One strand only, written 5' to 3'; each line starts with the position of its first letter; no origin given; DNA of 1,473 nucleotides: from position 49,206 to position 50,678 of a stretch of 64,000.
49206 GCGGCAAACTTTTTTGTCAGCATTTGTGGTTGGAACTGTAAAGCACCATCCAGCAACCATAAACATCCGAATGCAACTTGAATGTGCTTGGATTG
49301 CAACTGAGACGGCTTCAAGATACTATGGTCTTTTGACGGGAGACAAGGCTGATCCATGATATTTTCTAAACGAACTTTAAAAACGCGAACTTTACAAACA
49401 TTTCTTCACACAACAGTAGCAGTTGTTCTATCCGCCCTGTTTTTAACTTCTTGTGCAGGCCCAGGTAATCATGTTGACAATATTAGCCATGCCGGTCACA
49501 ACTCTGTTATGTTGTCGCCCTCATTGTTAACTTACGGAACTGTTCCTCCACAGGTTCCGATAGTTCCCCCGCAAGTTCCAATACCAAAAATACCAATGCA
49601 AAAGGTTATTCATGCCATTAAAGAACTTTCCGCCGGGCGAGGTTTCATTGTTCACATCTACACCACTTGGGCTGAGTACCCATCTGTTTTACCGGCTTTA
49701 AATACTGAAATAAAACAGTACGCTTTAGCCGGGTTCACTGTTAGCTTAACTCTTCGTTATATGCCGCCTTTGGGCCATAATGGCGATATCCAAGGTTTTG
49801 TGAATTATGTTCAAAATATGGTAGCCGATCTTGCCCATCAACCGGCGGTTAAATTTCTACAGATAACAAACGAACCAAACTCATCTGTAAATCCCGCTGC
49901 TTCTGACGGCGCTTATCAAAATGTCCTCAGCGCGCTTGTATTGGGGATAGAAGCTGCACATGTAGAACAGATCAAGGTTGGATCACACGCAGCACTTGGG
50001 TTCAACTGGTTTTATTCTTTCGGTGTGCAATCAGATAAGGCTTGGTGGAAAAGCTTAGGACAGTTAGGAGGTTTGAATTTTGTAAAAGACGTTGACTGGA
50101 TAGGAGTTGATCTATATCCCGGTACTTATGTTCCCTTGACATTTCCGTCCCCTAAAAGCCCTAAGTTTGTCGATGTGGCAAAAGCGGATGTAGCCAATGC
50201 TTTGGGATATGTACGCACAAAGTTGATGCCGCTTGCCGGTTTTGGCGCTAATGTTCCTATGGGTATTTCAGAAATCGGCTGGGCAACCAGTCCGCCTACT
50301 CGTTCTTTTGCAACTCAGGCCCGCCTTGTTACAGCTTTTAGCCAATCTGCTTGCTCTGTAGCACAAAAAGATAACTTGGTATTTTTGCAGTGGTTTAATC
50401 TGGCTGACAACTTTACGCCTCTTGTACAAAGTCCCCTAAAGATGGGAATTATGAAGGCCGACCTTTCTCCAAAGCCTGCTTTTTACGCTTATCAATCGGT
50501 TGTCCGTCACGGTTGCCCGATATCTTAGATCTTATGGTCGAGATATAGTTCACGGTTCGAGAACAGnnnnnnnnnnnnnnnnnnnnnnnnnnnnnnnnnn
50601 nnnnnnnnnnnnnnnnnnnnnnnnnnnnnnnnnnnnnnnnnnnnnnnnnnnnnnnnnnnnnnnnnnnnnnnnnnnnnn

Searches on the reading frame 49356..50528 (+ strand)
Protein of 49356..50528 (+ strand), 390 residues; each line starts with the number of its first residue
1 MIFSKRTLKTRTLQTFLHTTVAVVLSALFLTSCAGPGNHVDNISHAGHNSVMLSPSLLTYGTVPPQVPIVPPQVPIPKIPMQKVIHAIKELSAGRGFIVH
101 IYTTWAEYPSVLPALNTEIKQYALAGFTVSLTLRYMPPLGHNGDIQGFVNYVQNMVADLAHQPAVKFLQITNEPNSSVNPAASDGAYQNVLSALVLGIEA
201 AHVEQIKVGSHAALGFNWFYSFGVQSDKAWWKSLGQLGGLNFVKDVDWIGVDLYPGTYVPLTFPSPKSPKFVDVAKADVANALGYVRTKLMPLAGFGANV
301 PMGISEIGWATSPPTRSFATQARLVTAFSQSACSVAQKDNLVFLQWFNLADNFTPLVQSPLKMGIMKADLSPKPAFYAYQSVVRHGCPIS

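Call 21: find_encoding_contigs(protein=window:49356-50528:+, flank=10000, max_places=1)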
Protein window:49356-50528:+ (390 aa): 11 contigs read that carry it; 1 place shown.
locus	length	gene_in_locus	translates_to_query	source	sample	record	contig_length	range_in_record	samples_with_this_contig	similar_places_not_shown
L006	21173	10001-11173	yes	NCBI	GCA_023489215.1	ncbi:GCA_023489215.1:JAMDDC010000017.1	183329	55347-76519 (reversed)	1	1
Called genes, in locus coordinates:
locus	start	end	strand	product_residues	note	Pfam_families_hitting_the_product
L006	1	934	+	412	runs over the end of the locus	PF07992:Pyr_redox_2, PF13738:Pyr_redox_3 (weak), PF00070:Pyr_redox, PF14759:Reductase_C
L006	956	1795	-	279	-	PF21863:HTH_67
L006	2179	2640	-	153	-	PF03640:Lipoprotein_15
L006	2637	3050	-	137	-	-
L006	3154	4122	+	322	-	PF24096:DUF7379 (faint), PF00561:Abhydrolase_1, PF01674:Lipase_2, PF02089:Palm_thioest, PF12146:Hydrolase_4 (weak), PF12697:Abhydrolase_6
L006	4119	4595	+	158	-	-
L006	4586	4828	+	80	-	PF19684:DUF6186 (weak)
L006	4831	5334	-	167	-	PF02542:YgbB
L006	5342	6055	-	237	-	PF01128:IspD, PF12804:NTP_transf_3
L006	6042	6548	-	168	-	PF02559:CarD_TRCF_RID, PF21095:CarD_C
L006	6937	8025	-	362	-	PF02457:DAC, PF10635:DisA-linker, PF14520:HHH_5 (weak), PF00633:HHH (weak)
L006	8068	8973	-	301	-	PF12146:Hydrolase_4, PF00561:Abhydrolase_1, PF12697:Abhydrolase_6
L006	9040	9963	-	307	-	-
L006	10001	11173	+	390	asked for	-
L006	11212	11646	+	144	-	-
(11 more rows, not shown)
